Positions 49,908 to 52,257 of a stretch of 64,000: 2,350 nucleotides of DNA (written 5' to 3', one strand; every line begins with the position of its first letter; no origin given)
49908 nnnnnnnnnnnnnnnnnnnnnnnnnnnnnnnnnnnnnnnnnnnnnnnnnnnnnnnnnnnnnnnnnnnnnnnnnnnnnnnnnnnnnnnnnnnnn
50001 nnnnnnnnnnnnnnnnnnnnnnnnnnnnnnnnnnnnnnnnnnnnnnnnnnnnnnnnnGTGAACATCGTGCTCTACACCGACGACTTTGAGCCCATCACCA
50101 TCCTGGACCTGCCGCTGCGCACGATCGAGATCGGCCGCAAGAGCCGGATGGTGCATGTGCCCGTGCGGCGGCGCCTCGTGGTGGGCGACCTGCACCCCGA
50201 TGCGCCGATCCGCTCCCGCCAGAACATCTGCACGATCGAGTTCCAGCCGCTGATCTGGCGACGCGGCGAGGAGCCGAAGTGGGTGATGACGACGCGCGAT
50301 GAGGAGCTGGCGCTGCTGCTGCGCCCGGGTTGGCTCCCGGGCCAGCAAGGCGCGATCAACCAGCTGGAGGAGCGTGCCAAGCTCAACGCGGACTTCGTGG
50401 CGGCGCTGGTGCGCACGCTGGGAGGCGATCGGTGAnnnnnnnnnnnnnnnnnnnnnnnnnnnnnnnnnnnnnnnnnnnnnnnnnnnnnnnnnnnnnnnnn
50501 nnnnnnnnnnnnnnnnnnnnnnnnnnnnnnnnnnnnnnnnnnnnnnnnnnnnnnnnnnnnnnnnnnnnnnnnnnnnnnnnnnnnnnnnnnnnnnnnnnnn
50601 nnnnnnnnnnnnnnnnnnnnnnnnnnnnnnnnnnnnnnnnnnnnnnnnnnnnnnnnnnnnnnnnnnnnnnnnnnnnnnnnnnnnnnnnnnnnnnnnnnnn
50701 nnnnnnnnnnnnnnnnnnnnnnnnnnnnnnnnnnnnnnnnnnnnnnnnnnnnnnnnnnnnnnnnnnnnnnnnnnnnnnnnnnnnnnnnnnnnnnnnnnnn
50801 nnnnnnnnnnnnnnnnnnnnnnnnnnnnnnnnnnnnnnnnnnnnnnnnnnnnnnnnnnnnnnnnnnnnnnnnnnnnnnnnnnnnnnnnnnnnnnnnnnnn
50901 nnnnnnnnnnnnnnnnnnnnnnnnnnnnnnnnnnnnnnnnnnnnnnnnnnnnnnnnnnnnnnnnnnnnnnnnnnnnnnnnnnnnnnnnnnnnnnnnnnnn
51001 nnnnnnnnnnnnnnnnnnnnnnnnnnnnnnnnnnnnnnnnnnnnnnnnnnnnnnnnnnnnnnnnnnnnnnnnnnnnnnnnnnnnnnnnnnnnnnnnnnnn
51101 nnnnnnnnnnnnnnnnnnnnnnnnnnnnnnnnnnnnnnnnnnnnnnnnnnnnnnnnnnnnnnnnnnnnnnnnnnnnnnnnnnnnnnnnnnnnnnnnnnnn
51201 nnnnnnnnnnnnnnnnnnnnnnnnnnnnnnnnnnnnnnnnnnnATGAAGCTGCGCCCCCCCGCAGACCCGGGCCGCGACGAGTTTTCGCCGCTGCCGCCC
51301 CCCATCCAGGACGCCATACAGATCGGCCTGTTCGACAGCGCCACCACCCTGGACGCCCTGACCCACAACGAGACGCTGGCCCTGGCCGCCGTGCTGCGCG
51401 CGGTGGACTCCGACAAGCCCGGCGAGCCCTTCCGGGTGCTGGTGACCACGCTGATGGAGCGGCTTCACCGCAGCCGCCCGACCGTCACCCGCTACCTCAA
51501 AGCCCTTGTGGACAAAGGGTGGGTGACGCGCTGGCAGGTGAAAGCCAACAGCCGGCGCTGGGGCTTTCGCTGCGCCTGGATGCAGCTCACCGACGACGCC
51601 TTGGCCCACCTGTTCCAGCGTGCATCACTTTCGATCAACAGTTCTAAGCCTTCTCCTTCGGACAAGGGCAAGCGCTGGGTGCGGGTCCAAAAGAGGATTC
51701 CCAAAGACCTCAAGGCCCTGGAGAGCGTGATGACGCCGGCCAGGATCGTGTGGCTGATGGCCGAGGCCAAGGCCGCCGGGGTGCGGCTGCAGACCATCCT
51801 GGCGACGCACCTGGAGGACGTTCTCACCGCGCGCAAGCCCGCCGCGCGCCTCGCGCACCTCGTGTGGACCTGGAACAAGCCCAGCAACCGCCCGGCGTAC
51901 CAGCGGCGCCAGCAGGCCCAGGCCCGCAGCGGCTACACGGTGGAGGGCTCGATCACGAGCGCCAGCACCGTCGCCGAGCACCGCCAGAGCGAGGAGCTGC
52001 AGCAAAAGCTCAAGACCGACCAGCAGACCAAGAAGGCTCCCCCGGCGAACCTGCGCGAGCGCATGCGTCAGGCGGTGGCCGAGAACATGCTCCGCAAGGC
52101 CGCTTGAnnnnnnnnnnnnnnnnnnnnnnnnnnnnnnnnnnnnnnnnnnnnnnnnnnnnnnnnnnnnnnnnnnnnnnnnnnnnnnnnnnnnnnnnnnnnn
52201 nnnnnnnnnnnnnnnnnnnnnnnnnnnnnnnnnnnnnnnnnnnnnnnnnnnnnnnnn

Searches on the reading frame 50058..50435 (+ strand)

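Call 89: search_protein_families(library=pfam, proteins=[window:50058-50435:+], max_evalue=0.1)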
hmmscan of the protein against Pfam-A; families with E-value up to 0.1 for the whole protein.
window:50058-50435:+ (125 aa): 1 family
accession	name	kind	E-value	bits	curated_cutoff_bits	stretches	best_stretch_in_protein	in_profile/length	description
PF22553.1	TY-Chap2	-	0.042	14.1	27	1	71-123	167-220/223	T3SS (YopN, CesT) and YbjN peptide-binding chaperone 2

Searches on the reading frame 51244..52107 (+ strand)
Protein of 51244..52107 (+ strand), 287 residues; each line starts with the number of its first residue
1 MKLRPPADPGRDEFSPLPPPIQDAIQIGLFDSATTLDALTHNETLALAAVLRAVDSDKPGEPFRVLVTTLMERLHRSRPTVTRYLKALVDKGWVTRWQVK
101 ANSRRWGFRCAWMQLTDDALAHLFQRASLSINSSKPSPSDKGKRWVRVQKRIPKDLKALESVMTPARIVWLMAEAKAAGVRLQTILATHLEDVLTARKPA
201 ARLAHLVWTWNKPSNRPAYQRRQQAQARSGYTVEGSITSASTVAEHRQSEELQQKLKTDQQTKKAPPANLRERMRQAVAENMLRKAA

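Call 12: search_protein_families(library=pfam, proteins=[window:51244-52107:+], max_evalue=0.01)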
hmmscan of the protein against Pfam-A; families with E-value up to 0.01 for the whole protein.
window:51244-52107:+ (287 aa): 10 families
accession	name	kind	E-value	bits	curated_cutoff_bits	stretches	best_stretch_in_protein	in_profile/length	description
PF01047.28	MarR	-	3.6e-07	30.4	24.6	1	68-104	21-57/59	MarR family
PF12802.13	MarR_2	-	5.2e-06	27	27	1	49-96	9-52/61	MarR family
PF09339.16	HTH_IclR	-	3.3e-05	24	22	1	60-96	18-50/52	IclR helix-turn-helix domain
PF13412.12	HTH_24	-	6.6e-05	22.8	21.9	1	70-95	23-48/48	Winged helix-turn-helix DNA-binding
PF25213.1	HVO_A0261_N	-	0.00034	20.9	35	1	68-96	28-56/86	HVO_A0261 N-terminal domain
PF01978.25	TrmB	-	0.0011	19.2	25.6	1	67-98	25-56/68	Sugar-specific transcriptional regulator TrmB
PF00392.27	GntR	-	0.0013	18.8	27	1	68-98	28-58/64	Bacterial regulatory proteins, gntR family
PF08279.18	HTH_11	-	0.0029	17.9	25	0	67-107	18-53/55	HTH domain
PF13730.12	HTH_36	-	0.0032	17.7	25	1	66-94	27-55/55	Helix-turn-helix domain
PF03965.22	Penicillinase_R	-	0.0044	17.8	22.6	0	49-106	7-62/115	Penicillinase repressor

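Call 13: search_protein_families(library=phrogs, proteins=[window:51244-52107:+], max_evalue=0.01)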
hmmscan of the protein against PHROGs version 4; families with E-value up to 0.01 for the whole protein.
window:51244-52107:+ (287 aa): 5 families
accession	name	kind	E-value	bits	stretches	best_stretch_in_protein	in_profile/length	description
phrog_186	-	DNA, RNA and nucleotide metabolism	0.00022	22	1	67-112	65-107/308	DnaD-like helicase loader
phrog_1368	-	transcription regulation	0.0015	19.3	1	69-132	32-90/101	transcriptional regulator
phrog_270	-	DNA, RNA and nucleotide metabolism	0.0022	18.4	1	68-106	71-109/383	replication initiation protein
phrog_391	-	DNA, RNA and nucleotide metabolism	0.004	17.8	1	67-120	40-98/298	replication initiation O-like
phrog_4221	-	DNA, RNA and nucleotide metabolism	0.0045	17.3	0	61-104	42-85/325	replication initiation protein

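Call 16: search_dna_similar(query=window:51244-52107:+, collection=plasmids, mode=protein, max_evalue=0.001)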
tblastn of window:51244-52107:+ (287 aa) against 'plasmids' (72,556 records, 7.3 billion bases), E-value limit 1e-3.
No match.

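Call 17: search_dna_similar(query=window:51244-52107:+, collection=phages, mode=protein, max_evalue=0.001)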
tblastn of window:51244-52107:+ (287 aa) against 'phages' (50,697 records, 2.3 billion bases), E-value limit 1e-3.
No match.

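Call 18: find_homologous_proteins(query=window:51244-52107:+, max_evalue=0.001)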
Query window:51244-52107:+ (287 aa): 1 proteins with E <= 0.001 among 4443 candidates.
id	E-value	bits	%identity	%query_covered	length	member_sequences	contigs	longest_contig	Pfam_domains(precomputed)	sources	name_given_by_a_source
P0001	3.5e-184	628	100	100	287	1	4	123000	PF01047.29,PF12802.14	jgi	jgi:DNA-binding MarR family transcriptional regulator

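Call 19: find_encoding_contigs(protein=P0001, flank=10000, max_places=6)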
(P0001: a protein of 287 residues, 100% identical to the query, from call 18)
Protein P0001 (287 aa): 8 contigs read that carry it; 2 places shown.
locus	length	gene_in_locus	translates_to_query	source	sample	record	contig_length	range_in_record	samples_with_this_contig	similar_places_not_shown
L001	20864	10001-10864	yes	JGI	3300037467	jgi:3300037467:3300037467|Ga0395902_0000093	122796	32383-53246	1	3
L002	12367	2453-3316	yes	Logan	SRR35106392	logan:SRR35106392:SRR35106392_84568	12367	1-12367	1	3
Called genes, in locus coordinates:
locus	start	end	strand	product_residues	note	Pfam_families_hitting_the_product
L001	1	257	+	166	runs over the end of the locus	-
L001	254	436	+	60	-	-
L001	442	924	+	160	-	-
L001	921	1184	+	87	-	PF00550:PP-binding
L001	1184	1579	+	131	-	-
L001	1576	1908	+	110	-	PF26211:Phage_phiTE_072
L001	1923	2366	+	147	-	-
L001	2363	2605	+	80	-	-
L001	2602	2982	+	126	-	-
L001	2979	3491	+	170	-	PF00186:DHFR_1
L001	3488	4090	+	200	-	-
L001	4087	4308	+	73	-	-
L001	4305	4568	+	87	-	-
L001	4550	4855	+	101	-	-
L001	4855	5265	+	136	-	-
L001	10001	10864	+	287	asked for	PF12802:MarR_2 (weak), PF01047:MarR (weak)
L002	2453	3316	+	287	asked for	PF12802:MarR_2 (weak), PF01047:MarR (weak)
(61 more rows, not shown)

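Call 33: search_protein_representatives(protein=window:51244-52107:+)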
Query: 287 residues. Proteins with E-value up to 0.001 (for the whole library): 74; up to 1e-10: 16; up to 1e-30: 1. The best 74 are listed.
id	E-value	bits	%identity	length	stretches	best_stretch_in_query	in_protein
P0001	1.1e-184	628.4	100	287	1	1-287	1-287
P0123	4.4e-28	114.9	48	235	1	45-192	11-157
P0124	1.2e-25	107.0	45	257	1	9-215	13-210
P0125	1.2e-21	93.9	43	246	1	41-227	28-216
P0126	4.1e-21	92.1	42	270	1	18-207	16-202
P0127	1.3e-20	90.4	38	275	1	5-222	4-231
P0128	6.2e-20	88.2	41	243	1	45-212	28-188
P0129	5.6e-14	68.7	37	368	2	38-139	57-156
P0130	1.2e-13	67.6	33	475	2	15-136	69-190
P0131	2.6e-13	66.5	37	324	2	4-123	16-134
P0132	1.8e-12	63.8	35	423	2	19-123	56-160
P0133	5.0e-12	62.3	39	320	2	46-123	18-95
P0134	2.3e-11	60.1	39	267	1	50-185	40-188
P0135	4.2e-11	59.3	33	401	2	13-138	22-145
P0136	4.2e-11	59.2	34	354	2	2-124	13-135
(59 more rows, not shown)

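Call 35: search_protein_families(library=pfam, alignment_id=A1, max_evalue=0.001)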
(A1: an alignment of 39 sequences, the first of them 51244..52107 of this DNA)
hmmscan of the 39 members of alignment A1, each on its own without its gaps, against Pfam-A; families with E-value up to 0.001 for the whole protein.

A. member 1, window:51244-52107:+ (287 aa): 5 families
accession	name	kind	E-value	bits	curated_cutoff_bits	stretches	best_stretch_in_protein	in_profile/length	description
PF01047.28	MarR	-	3.6e-07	30.4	24.6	1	68-104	21-57/59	MarR family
PF12802.13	MarR_2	-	5.2e-06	27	27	1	49-96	9-52/61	MarR family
PF09339.16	HTH_IclR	-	3.3e-05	24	22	1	60-96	18-50/52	IclR helix-turn-helix domain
PF13412.12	HTH_24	-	6.6e-05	22.8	21.9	1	70-95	23-48/48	Winged helix-turn-helix DNA-binding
PF25213.1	HVO_A0261_N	-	0.00034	20.9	35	1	68-96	28-56/86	HVO_A0261 N-terminal domain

B. families by the number of members that match (of 39 scanned): 17 families
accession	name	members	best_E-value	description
PF25213.1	HVO_A0261_N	25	4.1e-08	HVO_A0261 N-terminal domain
PF13730.12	HTH_36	20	2.5e-10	Helix-turn-helix domain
PF01047.28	MarR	18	7e-08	MarR family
PF13545.12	HTH_Crp_2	17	5.4e-09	Crp-like helix-turn-helix domain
PF12802.13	MarR_2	16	1.1e-07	MarR family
PF09339.16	HTH_IclR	11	2e-08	IclR helix-turn-helix domain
PF08279.18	HTH_11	8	1.7e-05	HTH domain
PF00392.27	GntR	5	8.4e-06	Bacterial regulatory proteins, gntR family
PF13412.12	HTH_24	3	1.3e-05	Winged helix-turn-helix DNA-binding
PF01978.25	TrmB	3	5.8e-05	Sugar-specific transcriptional regulator TrmB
PF13384.12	HTH_23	3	9.4e-05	Homeodomain-like domain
PF12840.13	HTH_20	2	0.00028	Helix-turn-helix domain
PF01325.25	Fe_dep_repress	2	0.00032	Iron dependent repressor, N-terminal DNA binding domain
PF01022.26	HTH_5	2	0.00035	Bacterial regulatory protein, arsR family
PF13551.12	HTH_29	2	0.00049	Winged helix-turn helix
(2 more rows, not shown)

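Call 36: search_protein_families(library=ncbifam, alignment_id=A1, max_evalue=0.001)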
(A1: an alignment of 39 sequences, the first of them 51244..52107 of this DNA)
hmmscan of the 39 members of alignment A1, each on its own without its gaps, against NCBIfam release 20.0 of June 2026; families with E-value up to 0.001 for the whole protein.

A. member 1, window:51244-52107:+ (287 aa): 0 families

B. families by the number of members that match (of 39 scanned): 6 families
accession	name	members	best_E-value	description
TIGR02018.2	his_ut_repres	9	4.6e-05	histidine utilization transcriptional repressor HutC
NF053606.1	Sta1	4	7.7e-05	Sta1 family transcriptional regulator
NF040939.2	trans_reg_lrs14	4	0.00019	Lrs14 family HTH-type transcriptional regulator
NF008273.0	PRK11050.1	2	5.9e-05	manganese-binding transcriptional regulator MntR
NF047407.1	TransRegMntRTherm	2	0.00011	manganese-dependent transcriptional regulator MntR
TIGR00122.1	birA_repr_reg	1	0.00022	biotin operon repressor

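Call 37: predict_structure(protein=window:51244-52107:+)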
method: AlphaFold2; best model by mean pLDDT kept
length: 287 residues; sequences in the alignment: 1
mean_pLDDT: 45.4   pTM: 0.27
mean pLDDT of the five models: 45.4, 44.9, 38.6, 38.4, 37.6
residues with pLDDT >= 90: 0; 70-90: 15; 50-70: 82; < 50: 190
segments of 3 or more residues with pLDDT < 50: 1-116, 118-141, 143-153, 164-170, 225-247
pLDDT, mean of each block of 10 residues (from residue 1): 35 32 25 33 39 34 35 37 40 42 34 45 36 40 44 47 49 51 65 70 67 62 45 30 43 61 54 69 55
secondary structure, 60 per line:
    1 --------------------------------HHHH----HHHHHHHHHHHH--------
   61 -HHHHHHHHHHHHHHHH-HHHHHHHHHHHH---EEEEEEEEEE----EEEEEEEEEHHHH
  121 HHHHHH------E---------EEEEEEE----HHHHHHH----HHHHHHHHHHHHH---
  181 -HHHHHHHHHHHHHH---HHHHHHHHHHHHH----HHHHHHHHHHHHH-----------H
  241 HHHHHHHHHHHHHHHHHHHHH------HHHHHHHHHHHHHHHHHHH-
elements in order: H33-36 H41-52 H62-77 H79-90 E94-103 E108-116 H117-126 E143-149 H154-160 H165-177 H182-195 H199-211 H216-228 H240-261 H268-286

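Call 39: search_solved_structures(query=A1, max_evalue=1)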
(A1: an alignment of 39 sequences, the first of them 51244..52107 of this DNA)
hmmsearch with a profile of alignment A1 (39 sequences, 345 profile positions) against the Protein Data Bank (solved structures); distinct sequences matched with E-value up to 1: 66 (the best 60 are shown).
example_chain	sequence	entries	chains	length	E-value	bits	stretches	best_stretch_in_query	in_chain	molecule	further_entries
3bpv_A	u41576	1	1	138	7.8e-05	25.7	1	65-104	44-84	Transcriptional regulator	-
3bpx_A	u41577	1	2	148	9e-05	25.5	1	65-104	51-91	Transcriptional regulator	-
4hbl_A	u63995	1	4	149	0.00018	24.5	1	72-114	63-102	Transcriptional regulator, MarR family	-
5hli_A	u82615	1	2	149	0.00018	24.5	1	72-114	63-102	MarR family transcriptional regulator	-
5hlh_A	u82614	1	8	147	0.00018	24.5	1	72-114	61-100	MarR family transcriptional regulator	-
5hlg_A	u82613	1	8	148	0.00018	24.5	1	72-114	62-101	MarR family transcriptional regulator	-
2ra5_A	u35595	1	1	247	0.00032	23.7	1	69-99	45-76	Putative transcriptional regulator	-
3bdd_A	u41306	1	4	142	0.0017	21.3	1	67-141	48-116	Regulatory protein MarR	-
6cmv_A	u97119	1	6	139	0.003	20.5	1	67-103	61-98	Transcriptional regulator Lrs14-like protein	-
5kvr_A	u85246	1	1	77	0.0031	20.4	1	69-99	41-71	Pyruvate dehydrogenase complex repressor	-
3hug_A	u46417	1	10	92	0.011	18.7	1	4-88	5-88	RNA polymerase sigma factor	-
8pqm_A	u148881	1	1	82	0.014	18.3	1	66-98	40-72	FadR family transcriptional regulator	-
4ev0_A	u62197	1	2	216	0.015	18.2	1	62-93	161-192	Transcription regulator, Crp family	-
3iwz_A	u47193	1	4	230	0.023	17.6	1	59-94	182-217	Catabolite activation-like protein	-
8q90_A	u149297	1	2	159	0.031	17.1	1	68-95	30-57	AsnC family transcriptional regulator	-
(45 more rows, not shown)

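Call 51: predict_structure(alignment_id=A1)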
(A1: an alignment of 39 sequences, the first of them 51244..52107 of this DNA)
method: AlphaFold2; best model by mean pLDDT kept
length: 287 residues; sequences in the alignment: 39
mean_pLDDT: 80.6   pTM: 0.44
mean pLDDT of the five models: 80.6, 79.5, 79.3, 77.7, 77.7
residues with pLDDT >= 90: 125; 70-90: 91; 50-70: 54; < 50: 17
segments of 3 or more residues with pLDDT < 50: 128-137, 139-141
pLDDT, mean of each block of 10 residues (from residue 1): 50 63 70 78 93 90 93 95 96 91 79 93 67 46 65 96 96 94 96 97 94 76 75 54 76 76 68 87 84
secondary structure, 60 per line:
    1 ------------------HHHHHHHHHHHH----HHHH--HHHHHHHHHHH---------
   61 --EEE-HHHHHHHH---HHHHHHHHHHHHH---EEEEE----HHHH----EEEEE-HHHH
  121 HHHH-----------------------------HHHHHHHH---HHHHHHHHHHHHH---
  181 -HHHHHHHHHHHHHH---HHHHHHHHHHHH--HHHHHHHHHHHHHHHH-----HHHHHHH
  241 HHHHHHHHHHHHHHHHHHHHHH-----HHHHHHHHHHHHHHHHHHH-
elements in order: H19-30 H35-38 H41-51 E63-65 H67-74 H78-90 E94-98 H103-106 E111-115 H117-124 H154-161 H165-177 H182-195 H199-210 H213-228 H234-262 H268-286

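Call 57: fold_search(model_id=the predicted structure, library=pdb)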
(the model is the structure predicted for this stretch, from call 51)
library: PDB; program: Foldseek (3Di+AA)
matches with E <= 10: 1449; with E <= 0.001: 0
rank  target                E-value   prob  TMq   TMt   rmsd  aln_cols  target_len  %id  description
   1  9a5c_B                3.3e-03  0.90  0.21  0.25  21.7       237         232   12  Integrative model of GLPD-DNAD by crosslinking MS and deep learning (released 2024-09-18)
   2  5loe_B                5.5e-03  1.00  0.24  0.27   6.4       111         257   13  Structure of full length Cody from Bacillus subtilis in complex with Ile (released 2017-01-11)
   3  8ylg_B                5.8e-03  1.00  0.23  0.39   6.0       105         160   26  Crystal structure of Burkholderia thailandensis MftR in complex with operator DNA (released 2024-11-13)
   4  8c7t_A                7.2e-03  1.00  0.24  0.26   5.0       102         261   17  Unliganded transcriptional pleiotropic repressor CodY from Enterococcus faecalis (released 2023-06-28)
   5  8ylg_A                7.6e-03  1.00  0.23  0.39   6.0       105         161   26  Crystal structure of Burkholderia thailandensis MftR in complex with operator DNA (released 2024-11-13)
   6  3m8e_A                8.1e-03  1.00  0.23  0.54   5.9       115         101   15  Protein structure of Type III plasmid segregation TubR (released 2010-07-07)
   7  4pql_B                8.1e-03  1.00  0.26  0.49   7.9       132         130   17  N-Terminal domain of DNA binding protein (released 2014-06-11)
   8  4gxo_B                8.1e-03  1.00  0.22  0.41   6.9       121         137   19  Crystal structure of Staphylococcus aureus protein SarZ mutant C13E (released 2012-09-26)
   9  4rgr_A                8.6e-03  1.00  0.21  0.40   8.8       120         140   19  Crystal Structure of Putative MarR Family Transcriptional Regulator HcaR from Acinetobacter sp. ADP (released 2015-03-04)
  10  5h3r_B                9.1e-03  1.00  0.24  0.44   4.3       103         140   20  Crystal Structure of mutant MarR C80S from E.coli complexed with operator DNA (released 2017-08-02)
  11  4xrf                  9.1e-03  1.00  0.23  0.43   6.1       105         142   20  Crystal structure of MepR like protein complexed with pseudoligands (released 2016-02-10)
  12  5hlg_H                9.1e-03  1.00  0.22  0.43   5.9       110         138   19  Structure of reduced AbfR bound to DNA (released 2017-01-25)
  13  5h3r_A                9.1e-03  1.00  0.23  0.42   5.2       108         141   19  Crystal Structure of mutant MarR C80S from E.coli complexed with operator DNA (released 2017-08-02)
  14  6pco_C                9.6e-03  1.00  0.24  0.47   5.8       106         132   17  Mechanism for regulation of DNA binding of Bordetella bronchiseptica BpsR by 6-hydroxynicotinic acid (released 2019-11-06)
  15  5ffx_D                9.6e-03  1.00  0.23  0.43   4.8       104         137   21  S. aureus MepR G34K Mutant (released 2016-12-21)
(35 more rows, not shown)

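Call 58: find_encoding_contigs(protein=P0123, flank=6000, max_places=2)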
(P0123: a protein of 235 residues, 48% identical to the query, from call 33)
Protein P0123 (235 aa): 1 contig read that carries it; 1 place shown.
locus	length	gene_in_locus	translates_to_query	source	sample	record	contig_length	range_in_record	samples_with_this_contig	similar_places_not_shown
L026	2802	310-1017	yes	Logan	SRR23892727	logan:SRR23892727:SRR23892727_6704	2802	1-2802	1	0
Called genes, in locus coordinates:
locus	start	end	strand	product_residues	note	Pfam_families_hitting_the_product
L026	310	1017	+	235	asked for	PF09339:HTH_IclR (faint)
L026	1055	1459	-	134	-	-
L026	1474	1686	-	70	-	PF20605:Antitox_RHH (weak)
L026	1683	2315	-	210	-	PF01656:CbiA, PF09140:MipZ (faint), PF13614:AAA_31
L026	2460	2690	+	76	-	-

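Call 59: find_encoding_contigs(protein=P0124, flank=6000, max_places=2)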
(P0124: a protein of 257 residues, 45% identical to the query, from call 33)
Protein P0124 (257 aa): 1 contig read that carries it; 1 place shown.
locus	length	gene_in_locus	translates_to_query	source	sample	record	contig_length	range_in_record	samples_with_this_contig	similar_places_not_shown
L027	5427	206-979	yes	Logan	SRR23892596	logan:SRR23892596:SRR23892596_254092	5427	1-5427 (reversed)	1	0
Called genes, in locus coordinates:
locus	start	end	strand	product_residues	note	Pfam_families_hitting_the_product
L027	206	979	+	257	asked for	PF12802:MarR_2 (faint)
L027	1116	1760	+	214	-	PF00448:SRP54 (faint), PF01656:CbiA, PF07015:VirC1, PF09140:MipZ, PF10609:ParA, PF13614:AAA_31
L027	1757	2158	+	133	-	-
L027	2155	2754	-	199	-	PF00182:Glyco_hydro_19 (weak)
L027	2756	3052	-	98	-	-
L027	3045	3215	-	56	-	PF23987:Phage_holin_10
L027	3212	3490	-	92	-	-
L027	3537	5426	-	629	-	?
